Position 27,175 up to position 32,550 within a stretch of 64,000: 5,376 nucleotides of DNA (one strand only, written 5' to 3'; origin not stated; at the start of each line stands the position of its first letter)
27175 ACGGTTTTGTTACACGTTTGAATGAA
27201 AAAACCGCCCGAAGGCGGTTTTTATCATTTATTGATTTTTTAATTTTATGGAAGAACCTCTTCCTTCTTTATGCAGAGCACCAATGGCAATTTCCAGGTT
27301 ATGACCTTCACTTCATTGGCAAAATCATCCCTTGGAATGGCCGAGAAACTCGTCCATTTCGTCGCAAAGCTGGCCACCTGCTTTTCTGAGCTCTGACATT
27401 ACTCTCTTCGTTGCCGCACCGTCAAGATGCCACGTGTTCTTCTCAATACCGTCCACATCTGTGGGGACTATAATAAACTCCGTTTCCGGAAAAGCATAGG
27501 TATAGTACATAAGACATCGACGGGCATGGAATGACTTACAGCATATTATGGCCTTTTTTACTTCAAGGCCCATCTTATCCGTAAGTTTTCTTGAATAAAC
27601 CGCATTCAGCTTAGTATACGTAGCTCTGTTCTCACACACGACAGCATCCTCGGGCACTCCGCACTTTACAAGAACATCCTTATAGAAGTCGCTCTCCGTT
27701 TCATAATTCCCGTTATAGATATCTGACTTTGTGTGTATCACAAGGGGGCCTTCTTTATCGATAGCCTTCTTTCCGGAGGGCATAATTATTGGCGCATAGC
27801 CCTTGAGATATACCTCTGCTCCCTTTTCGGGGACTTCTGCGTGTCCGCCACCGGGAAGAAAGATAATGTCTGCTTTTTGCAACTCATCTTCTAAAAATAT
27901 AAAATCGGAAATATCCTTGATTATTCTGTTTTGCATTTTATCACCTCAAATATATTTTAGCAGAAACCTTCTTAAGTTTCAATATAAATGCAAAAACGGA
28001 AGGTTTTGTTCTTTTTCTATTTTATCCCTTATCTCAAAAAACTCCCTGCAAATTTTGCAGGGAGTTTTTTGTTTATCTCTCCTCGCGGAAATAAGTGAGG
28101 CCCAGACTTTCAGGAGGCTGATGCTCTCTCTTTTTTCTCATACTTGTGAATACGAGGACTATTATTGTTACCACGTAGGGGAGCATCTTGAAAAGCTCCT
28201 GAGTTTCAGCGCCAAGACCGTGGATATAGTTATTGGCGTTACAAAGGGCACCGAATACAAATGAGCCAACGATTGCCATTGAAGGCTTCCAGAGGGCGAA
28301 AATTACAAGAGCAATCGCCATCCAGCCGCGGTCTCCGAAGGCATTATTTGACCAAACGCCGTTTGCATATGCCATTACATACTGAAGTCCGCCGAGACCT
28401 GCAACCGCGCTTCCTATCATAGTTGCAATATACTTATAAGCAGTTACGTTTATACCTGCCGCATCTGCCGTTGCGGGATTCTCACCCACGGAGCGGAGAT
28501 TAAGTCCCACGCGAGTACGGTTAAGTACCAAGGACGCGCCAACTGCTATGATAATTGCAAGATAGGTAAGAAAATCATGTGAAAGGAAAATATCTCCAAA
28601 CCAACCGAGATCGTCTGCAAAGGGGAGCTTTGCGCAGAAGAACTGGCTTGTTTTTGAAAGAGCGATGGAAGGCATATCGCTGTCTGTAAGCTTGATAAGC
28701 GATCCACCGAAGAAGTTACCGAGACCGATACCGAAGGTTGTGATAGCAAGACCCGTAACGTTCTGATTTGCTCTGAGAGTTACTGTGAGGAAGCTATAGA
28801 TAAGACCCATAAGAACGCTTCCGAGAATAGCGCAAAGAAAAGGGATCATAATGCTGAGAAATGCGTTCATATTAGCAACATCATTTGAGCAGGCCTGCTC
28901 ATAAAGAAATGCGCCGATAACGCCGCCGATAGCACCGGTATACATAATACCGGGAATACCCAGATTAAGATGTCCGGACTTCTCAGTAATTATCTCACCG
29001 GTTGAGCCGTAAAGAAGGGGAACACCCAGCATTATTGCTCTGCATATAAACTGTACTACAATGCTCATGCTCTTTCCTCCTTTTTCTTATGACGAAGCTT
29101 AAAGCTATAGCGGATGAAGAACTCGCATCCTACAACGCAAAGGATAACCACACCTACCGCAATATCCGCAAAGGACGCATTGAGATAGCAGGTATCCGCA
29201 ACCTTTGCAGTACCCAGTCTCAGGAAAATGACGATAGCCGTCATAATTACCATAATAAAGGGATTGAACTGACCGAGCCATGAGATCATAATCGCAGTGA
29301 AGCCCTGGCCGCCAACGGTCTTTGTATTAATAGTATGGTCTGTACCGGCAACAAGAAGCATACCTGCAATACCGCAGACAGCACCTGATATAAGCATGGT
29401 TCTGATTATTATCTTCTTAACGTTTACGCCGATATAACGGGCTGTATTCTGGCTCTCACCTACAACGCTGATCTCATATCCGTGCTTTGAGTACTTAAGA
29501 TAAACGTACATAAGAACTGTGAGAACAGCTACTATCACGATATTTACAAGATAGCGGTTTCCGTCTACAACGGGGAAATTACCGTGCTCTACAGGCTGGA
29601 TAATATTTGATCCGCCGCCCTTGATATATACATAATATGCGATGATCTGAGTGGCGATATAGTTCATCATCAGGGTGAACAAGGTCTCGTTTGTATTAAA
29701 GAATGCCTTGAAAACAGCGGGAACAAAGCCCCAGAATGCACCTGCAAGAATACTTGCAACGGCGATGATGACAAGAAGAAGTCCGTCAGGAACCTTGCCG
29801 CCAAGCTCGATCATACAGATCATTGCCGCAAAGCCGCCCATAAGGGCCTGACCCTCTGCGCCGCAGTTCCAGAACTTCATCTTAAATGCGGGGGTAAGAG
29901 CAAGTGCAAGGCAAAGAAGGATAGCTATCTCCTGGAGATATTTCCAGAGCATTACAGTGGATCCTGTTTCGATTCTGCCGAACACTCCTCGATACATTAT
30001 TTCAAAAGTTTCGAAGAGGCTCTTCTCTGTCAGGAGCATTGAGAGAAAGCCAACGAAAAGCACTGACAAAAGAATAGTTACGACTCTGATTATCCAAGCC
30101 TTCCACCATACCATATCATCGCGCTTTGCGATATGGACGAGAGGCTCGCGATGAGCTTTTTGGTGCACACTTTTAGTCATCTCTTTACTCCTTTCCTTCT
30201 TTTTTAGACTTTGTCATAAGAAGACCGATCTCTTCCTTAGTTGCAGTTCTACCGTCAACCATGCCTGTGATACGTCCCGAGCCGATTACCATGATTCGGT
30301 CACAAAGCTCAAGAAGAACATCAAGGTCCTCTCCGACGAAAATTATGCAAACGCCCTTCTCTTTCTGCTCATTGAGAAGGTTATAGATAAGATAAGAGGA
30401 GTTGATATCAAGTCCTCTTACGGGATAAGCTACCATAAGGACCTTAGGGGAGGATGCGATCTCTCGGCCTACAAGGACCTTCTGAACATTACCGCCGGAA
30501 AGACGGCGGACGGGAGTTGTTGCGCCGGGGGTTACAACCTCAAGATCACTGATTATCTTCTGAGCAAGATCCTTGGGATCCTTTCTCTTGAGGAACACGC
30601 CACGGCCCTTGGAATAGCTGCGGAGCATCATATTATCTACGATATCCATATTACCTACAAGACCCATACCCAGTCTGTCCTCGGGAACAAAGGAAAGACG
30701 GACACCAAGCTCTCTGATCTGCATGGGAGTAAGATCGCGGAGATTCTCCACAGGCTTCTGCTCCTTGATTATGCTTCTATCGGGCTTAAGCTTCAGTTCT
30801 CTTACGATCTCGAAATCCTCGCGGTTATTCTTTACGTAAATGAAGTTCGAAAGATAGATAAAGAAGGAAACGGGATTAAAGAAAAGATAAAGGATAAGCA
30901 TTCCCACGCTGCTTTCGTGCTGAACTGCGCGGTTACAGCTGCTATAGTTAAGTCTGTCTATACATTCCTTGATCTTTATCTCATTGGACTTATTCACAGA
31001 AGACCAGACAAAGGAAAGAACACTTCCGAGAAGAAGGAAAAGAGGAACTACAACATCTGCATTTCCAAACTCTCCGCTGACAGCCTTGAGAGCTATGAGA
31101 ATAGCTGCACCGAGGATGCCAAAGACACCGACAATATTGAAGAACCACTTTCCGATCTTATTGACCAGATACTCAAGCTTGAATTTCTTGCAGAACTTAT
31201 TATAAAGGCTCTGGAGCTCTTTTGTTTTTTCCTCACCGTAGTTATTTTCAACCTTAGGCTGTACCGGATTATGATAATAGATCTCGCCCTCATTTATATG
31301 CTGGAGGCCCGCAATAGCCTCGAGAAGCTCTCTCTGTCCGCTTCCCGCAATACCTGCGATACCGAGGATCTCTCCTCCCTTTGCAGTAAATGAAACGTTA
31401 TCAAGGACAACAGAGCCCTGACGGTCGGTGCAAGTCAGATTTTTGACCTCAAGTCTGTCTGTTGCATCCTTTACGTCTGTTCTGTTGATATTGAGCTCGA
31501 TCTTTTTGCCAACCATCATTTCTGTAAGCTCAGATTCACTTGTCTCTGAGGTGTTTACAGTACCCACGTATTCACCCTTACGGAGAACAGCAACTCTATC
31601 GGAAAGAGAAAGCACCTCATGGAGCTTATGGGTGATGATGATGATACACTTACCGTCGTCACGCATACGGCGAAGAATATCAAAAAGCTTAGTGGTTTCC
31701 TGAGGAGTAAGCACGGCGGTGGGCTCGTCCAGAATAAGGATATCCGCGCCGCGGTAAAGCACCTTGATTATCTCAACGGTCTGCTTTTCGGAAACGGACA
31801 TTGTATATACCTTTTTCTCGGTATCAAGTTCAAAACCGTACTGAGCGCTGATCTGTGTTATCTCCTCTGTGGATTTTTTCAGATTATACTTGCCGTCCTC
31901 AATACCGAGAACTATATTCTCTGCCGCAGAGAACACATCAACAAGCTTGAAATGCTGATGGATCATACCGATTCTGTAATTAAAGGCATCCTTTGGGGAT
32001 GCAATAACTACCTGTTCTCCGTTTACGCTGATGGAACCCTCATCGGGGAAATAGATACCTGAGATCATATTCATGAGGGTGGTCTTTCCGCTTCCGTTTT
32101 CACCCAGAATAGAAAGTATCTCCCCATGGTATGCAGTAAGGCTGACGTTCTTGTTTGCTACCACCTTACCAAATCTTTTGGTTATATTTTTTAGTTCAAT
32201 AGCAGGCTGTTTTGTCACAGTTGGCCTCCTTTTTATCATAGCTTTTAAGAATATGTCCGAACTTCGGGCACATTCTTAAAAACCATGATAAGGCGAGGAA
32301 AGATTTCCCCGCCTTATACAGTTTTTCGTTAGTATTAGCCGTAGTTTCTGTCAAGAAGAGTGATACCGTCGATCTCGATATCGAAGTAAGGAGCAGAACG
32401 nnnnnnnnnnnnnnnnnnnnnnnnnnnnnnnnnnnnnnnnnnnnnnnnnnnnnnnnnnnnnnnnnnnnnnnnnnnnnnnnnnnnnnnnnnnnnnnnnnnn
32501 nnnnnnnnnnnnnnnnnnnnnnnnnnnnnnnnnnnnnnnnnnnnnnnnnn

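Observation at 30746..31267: Importer ABC ATPase with a ~170-aa insertion containing three predicted transmembrane helices inside NBD2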

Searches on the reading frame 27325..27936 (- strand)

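Call 75: search_protein_families(library=pfam, proteins=[window:27325-27936:-], max_evalue=0.00001)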
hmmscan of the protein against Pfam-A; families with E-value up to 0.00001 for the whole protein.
window:27325-27936:- (203 aa): 1 family
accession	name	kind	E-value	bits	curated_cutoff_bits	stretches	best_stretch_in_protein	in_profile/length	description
PF02698.23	DUF218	-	6.3e-14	52.5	27.6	1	33-169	14-119/133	DUF218 domain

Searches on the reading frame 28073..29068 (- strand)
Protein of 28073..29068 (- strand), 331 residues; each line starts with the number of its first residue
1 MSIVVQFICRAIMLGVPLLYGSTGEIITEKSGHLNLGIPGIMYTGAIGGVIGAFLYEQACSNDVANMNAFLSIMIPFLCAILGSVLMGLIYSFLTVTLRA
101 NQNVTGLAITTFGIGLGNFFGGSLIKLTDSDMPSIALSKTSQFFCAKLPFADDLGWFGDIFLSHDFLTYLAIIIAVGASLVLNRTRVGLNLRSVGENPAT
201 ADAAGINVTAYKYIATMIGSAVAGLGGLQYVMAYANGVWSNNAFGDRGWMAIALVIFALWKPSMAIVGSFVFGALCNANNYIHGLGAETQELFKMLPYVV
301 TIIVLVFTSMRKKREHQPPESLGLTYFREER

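Call 75: search_protein_families(library=pfam, proteins=[window:28073-29068:-], max_evalue=0.00001)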
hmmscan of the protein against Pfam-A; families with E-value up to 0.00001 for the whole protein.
window:28073-29068:- (331 aa): 1 family
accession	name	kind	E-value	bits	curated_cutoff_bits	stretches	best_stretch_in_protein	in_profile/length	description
PF02653.21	BPD_transp_2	-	8e-32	110.9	26.8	1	12-305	6-269/269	Branched-chain amino acid transport system / permease component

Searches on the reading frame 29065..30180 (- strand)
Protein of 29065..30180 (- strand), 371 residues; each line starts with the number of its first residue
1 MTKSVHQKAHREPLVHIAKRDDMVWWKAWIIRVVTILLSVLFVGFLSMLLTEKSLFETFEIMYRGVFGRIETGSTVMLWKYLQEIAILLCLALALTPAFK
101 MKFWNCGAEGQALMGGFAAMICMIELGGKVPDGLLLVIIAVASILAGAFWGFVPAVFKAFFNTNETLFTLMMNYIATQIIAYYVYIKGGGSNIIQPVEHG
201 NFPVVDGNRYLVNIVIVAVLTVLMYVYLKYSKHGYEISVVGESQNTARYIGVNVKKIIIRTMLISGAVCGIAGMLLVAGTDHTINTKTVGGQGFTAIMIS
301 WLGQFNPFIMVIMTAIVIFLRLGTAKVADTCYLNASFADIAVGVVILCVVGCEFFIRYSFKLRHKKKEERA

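Call 75: search_protein_families(library=pfam, proteins=[window:29065-30180:-], max_evalue=0.00001)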
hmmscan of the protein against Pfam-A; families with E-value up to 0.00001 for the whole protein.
window:29065-30180:- (371 aa): 1 family
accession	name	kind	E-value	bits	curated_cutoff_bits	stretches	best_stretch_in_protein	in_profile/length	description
PF02653.21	BPD_transp_2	-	1.4e-30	106.8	26.8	1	81-350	5-269/269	Branched-chain amino acid transport system / permease component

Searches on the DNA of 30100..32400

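Call 59: search_rna_families(source=window, start=30100, end=32400, threshold=evalue, max_evalue=1)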
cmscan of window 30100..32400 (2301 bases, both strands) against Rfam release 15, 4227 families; matches with E-value up to 1: 10.
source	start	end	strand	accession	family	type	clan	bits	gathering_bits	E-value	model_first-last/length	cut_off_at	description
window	32231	32293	-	RF00972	mir-651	Gene; miRNA;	-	29.8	106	0.0022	1-86/86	no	mir-651 microRNA precursor family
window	32231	32293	+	RF00972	mir-651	Gene; miRNA;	-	26.5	106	0.018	1-86/86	no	mir-651 microRNA precursor family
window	30991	31038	+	RF03024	Rothia-sucC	Cis-reg;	-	22.8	64.5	0.19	1-59/59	no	Rothia-sucC RNA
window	32225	32298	+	RF03616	MIR1888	Gene; miRNA;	-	22.1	72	0.39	1-101/101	no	MIR1888 microRNA precursor family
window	31601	31659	+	RF01128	sR43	Gene; snRNA; snoRNA; CD-box;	-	21.4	45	0.02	1-56/56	no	Small nucleolar RNA sR42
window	32232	32290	-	RF04230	mir-9261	Gene; miRNA;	-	21.3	86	0.47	1-92/92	no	mir-9261 microRNA precursor family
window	32239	32286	-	RF03839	MIR2599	Gene; miRNA;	-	21.2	120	0.67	1-132/132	no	MIR2599 microRNA precursor family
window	32227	32301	+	RF04230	mir-9261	Gene; miRNA;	-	20.8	86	0.65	1-92/92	no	mir-9261 microRNA precursor family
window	30344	30395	+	RF00736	mir-320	Gene; miRNA;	-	19.8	55.5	0.3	1-76/76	no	mir-320 microRNA precursor family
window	30991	31069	-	RF02172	RFPL3-AS1_2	Gene; lncRNA;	-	15.1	40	0.86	1-71/71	no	RFPL3 antisense RNA 1 conserved region 2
